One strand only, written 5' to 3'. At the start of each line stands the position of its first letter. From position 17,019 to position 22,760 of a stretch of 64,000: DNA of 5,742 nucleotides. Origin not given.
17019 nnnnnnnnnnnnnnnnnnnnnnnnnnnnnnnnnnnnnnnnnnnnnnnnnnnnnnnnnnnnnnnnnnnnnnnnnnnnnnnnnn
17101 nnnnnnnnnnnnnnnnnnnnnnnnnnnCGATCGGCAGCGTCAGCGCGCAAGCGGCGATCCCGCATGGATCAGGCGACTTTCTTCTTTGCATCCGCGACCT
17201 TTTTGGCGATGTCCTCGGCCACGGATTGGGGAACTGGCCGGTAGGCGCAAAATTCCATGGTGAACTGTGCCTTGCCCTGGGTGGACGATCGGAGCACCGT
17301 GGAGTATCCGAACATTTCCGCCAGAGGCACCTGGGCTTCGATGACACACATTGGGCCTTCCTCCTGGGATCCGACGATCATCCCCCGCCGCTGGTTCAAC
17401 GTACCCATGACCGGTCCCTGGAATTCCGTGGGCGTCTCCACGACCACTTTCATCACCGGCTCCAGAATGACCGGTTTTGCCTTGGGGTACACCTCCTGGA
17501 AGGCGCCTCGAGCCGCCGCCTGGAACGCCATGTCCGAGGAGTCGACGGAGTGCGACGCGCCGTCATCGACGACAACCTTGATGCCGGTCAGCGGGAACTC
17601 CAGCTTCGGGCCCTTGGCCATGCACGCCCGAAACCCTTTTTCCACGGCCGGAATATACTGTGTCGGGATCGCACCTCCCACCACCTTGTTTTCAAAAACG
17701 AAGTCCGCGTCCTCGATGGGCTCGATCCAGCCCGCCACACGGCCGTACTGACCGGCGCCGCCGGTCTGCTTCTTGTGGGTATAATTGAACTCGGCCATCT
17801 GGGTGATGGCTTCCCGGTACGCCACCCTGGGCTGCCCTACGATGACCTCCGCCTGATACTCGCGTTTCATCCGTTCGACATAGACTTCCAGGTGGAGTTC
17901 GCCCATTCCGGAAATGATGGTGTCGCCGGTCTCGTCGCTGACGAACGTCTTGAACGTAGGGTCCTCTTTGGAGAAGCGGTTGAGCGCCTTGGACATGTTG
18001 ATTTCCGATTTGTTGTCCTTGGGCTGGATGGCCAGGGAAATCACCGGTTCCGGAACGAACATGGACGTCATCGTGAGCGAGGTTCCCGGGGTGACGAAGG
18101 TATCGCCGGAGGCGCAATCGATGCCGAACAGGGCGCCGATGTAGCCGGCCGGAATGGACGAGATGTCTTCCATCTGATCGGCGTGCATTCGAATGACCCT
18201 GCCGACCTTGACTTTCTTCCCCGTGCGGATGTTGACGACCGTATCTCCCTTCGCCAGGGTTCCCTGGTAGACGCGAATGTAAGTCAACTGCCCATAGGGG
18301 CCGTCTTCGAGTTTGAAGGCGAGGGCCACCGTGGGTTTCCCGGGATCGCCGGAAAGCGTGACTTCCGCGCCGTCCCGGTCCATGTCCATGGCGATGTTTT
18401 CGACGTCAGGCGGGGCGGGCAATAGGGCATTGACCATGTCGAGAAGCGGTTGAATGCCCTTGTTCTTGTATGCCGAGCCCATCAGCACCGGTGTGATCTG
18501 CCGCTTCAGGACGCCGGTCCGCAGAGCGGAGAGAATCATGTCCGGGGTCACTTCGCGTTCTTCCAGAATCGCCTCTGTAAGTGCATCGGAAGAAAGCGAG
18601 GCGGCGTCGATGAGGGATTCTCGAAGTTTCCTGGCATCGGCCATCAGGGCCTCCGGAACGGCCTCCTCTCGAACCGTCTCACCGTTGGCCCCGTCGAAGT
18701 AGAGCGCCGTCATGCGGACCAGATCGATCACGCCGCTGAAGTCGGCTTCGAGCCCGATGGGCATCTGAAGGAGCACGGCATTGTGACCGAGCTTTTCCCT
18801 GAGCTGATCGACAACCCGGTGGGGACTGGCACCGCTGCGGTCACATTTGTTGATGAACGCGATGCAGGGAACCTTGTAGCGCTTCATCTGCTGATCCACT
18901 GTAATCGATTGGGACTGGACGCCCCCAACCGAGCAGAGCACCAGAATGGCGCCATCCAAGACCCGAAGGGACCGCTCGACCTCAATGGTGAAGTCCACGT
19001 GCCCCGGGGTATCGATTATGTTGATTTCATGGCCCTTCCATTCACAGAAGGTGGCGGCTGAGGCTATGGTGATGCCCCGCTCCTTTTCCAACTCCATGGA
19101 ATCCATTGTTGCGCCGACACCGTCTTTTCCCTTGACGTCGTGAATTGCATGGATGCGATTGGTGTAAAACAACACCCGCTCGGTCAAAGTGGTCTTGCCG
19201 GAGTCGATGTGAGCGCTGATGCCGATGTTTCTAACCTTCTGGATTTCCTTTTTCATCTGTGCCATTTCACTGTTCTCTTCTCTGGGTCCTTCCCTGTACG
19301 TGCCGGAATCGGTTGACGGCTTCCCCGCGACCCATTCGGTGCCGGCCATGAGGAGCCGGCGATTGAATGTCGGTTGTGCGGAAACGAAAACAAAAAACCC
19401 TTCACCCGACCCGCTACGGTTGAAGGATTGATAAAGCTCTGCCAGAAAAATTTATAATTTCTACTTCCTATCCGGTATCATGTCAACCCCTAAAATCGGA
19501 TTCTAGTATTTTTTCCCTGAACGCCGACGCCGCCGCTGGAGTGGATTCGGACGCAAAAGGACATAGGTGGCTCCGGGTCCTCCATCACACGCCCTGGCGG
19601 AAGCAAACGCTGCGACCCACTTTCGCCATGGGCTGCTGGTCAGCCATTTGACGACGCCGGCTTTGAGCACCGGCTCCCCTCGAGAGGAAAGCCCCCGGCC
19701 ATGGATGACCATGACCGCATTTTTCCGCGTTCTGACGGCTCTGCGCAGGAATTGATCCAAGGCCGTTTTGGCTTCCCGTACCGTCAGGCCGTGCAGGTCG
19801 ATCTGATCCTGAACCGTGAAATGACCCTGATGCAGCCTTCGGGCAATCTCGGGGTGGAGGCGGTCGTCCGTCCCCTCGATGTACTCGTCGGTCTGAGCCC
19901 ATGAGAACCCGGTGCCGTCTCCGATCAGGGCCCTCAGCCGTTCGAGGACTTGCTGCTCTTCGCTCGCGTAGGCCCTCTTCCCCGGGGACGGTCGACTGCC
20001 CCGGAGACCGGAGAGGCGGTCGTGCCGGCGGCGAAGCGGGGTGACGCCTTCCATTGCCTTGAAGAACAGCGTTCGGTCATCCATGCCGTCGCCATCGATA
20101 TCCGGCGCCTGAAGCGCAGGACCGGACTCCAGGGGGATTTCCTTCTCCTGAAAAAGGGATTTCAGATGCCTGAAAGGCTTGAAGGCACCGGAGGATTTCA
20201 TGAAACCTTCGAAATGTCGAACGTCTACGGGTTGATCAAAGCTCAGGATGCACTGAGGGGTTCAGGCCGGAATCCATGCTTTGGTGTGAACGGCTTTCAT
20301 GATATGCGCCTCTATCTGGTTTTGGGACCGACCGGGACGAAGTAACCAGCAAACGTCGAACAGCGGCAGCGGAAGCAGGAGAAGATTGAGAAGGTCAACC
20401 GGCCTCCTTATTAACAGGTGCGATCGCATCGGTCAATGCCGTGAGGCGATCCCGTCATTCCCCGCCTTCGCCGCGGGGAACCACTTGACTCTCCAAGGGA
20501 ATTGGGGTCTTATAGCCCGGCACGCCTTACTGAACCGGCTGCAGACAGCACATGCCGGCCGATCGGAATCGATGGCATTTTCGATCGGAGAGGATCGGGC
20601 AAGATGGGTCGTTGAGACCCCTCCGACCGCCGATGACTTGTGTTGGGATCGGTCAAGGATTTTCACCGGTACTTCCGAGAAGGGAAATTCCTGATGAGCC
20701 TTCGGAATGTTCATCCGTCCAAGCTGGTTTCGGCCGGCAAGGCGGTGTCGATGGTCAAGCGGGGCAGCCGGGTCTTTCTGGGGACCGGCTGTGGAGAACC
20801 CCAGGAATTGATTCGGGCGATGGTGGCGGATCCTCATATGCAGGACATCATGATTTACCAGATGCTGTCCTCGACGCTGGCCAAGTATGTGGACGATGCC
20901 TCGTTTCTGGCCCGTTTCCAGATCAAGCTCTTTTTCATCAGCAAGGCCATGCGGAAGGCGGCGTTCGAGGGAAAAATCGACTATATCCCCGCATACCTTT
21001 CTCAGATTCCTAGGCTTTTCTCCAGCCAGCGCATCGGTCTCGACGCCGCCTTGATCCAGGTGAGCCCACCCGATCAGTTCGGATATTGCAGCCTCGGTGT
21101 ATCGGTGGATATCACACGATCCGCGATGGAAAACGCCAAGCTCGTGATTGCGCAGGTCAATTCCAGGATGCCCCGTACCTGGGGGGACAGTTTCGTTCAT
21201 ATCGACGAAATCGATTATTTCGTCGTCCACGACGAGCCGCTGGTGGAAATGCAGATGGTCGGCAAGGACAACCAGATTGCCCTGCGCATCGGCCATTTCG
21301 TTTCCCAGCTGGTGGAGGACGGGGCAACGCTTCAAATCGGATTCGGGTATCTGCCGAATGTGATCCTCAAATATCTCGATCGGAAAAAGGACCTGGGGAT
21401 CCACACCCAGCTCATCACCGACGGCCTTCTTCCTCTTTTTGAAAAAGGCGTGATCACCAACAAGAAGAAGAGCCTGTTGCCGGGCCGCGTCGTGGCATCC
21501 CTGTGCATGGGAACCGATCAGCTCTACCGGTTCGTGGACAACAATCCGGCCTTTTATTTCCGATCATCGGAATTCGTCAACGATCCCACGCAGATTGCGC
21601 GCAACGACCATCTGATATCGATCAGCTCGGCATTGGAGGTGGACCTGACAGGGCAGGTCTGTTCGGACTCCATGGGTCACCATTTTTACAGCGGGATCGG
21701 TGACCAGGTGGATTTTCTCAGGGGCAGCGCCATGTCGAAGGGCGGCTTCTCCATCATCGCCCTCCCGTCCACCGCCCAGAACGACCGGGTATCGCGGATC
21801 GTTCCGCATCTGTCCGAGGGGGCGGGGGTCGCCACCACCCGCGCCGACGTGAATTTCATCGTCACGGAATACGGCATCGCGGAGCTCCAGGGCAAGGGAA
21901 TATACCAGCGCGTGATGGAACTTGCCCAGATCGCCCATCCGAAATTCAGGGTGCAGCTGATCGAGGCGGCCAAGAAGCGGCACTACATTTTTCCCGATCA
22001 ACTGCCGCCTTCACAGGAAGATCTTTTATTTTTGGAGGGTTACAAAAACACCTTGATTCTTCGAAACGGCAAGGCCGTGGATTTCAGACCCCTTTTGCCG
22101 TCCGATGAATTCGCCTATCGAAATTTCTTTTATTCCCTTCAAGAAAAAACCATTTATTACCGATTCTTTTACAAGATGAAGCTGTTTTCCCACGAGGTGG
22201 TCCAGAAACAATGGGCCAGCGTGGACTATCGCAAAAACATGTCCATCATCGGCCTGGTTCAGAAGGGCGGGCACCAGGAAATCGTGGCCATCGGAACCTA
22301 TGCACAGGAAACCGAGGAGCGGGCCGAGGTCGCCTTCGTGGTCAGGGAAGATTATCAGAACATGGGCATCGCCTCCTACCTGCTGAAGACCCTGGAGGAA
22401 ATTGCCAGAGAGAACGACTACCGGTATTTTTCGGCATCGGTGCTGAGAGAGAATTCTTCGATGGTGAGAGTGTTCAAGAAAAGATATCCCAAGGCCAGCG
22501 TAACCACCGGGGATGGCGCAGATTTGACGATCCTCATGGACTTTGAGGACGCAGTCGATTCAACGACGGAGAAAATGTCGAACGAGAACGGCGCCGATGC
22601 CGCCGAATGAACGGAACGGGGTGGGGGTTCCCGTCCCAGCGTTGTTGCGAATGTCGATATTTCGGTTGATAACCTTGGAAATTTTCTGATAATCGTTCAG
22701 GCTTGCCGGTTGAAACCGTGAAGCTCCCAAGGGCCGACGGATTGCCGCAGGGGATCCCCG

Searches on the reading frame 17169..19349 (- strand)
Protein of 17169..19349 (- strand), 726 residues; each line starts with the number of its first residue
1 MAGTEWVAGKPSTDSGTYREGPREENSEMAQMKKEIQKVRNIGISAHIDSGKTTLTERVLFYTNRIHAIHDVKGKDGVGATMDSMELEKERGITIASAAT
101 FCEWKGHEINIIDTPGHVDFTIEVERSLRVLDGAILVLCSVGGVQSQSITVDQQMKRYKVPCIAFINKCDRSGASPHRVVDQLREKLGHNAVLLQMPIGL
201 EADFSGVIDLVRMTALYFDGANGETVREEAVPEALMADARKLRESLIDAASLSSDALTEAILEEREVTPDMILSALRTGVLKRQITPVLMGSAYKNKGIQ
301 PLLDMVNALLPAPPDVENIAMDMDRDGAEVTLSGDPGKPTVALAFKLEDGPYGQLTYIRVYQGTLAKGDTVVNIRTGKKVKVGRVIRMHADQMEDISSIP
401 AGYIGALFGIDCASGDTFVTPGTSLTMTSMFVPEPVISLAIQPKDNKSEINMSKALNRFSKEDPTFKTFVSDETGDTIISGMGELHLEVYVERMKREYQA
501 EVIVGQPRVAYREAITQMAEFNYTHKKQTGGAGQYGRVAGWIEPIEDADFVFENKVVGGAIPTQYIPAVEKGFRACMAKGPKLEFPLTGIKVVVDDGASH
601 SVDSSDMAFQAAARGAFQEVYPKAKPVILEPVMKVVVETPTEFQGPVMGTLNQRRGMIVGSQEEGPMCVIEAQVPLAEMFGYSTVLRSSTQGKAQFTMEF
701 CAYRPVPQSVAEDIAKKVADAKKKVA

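Call 92: search_protein_families(library=pfam, proteins=[window:17169-19349:-], max_evalue=0.00001)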
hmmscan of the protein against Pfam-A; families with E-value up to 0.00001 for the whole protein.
window:17169-19349:- (726 aa): 7 families
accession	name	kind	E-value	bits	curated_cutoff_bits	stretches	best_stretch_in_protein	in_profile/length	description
PF00009.33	GTP_EFTU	-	3.2e-60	203.4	26.5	1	38-311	2-187/188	Elongation factor Tu GTP binding domain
PF03764.24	EFG_IV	-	1.5e-37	128.5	24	1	507-625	1-121/121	Elongation factor G, domain IV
PF14492.12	EFG_III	-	4e-30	104.1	27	1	432-505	1-74/75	Elongation Factor G, domain III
PF00679.30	EFG_C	-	1.9e-29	102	27.9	1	628-713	2-88/89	Elongation factor G C-terminus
PF03144.31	GTP_EFTU_D2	-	2.4e-15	57.1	30.3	1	353-418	1-72/73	Elongation factor Tu domain 2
PF22042.2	EF-G_D2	-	2.1e-11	44.2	27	1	351-419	14-82/84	Elongation factor G domain 2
PF16658.11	RF3_C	-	5.1e-07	30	40.1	1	440-520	14-94/132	Class II release factor RF3, C-terminal domain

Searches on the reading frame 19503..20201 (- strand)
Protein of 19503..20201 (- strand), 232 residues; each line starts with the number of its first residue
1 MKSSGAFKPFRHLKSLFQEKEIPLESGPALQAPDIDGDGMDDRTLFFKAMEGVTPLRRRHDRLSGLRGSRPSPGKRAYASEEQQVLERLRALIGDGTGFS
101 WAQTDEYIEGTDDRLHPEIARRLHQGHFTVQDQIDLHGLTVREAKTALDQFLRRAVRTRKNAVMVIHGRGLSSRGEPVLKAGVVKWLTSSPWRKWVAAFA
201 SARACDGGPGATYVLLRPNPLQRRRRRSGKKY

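Call 93: search_protein_families(library=pfam, proteins=[window:19503-20201:-], max_evalue=0.00001)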
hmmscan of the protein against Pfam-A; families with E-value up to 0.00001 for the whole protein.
window:19503-20201:- (232 aa): 1 family
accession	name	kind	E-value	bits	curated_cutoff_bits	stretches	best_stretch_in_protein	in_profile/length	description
PF01713.27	Smr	-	7.5e-23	80.9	25.7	1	134-217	1-77/77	Smr domain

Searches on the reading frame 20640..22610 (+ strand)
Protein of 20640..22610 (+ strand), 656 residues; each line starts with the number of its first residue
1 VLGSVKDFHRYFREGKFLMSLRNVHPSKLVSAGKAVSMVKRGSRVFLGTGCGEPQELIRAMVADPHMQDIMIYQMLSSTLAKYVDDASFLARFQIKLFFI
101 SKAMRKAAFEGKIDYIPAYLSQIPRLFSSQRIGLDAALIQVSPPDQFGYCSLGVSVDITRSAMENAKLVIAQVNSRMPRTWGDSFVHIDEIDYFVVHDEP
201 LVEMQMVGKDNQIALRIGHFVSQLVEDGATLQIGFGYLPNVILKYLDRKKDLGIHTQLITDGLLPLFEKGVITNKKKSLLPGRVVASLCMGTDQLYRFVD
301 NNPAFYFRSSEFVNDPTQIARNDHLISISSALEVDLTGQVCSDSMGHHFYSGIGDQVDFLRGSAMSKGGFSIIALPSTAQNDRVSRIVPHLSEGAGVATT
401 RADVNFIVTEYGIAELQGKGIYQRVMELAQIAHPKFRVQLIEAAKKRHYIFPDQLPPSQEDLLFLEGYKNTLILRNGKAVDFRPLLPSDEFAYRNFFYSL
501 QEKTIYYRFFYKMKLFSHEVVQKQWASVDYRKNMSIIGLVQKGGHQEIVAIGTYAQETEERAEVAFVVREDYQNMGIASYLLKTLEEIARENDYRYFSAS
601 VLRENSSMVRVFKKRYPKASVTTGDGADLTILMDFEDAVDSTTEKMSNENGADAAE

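Call 93: search_protein_families(library=pfam, proteins=[window:20640-22610:+], max_evalue=0.00001)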
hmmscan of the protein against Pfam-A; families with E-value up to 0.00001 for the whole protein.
window:20640-22610:+ (656 aa): 4 families
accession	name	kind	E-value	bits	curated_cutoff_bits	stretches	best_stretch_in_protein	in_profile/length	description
PF13336.12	AcetylCoA_hyd_C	-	4.1e-63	212.4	23.7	1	291-444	1-154/154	Acetyl-CoA hydrolase/transferase C-terminal domain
PF02550.21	AcetylCoA_hydro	-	8.6e-32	111.2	24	1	25-202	11-194/198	Acetyl-CoA hydrolase/transferase N-terminal domain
PF00583.31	Acetyltransf_1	-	1.2e-09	38.9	20.7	1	521-614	23-113/116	Acetyltransferase (GNAT) family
PF13302.13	Acetyltransf_3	-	7.7e-06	27.1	25.4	0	497-614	18-134/138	Acetyltransferase (GNAT) domain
